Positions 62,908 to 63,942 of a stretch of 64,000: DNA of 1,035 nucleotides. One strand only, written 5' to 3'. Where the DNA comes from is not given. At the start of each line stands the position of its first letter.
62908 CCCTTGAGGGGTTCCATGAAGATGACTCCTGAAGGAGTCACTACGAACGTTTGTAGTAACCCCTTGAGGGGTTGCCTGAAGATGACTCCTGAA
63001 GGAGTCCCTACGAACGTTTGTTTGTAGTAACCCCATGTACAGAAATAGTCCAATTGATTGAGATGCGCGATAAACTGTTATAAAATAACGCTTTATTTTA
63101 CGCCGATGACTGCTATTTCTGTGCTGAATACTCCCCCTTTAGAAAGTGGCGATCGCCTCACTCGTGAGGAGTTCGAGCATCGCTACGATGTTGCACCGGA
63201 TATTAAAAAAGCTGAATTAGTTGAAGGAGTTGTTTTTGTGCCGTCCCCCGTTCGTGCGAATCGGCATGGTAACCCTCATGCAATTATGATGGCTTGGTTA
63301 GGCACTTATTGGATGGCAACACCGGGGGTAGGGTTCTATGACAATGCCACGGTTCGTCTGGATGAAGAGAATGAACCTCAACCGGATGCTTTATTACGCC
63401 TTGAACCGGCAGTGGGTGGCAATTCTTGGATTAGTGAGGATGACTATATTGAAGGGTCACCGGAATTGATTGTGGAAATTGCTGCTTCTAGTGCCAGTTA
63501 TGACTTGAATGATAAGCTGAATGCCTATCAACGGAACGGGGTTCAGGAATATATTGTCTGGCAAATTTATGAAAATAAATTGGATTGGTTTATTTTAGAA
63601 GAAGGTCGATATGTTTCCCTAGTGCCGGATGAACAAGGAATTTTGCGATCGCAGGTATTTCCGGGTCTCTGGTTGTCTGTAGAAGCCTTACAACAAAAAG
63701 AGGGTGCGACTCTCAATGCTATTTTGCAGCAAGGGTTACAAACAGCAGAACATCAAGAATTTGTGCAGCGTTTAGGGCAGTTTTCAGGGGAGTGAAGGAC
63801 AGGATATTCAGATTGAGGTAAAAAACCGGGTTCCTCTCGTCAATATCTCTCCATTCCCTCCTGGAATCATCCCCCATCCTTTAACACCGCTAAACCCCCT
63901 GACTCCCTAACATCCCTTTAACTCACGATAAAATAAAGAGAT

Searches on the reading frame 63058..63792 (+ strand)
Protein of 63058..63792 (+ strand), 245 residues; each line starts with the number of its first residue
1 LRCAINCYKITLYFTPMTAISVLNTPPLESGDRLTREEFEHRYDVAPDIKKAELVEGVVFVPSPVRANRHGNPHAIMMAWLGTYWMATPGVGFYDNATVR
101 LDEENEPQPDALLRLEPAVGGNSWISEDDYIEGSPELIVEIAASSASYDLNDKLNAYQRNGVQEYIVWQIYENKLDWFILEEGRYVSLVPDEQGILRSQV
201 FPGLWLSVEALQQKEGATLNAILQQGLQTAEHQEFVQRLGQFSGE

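Call 63: search_protein_families(library=pfam, proteins=[window:63058-63792:+], max_evalue=0.001)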
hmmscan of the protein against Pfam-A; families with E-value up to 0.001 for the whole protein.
window:63058-63792:+ (245 aa): 1 family
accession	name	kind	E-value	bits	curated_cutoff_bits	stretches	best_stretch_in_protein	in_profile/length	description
PF05685.18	Uma2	-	2.1e-30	105.9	27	1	37-209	2-172/172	Putative restriction endonuclease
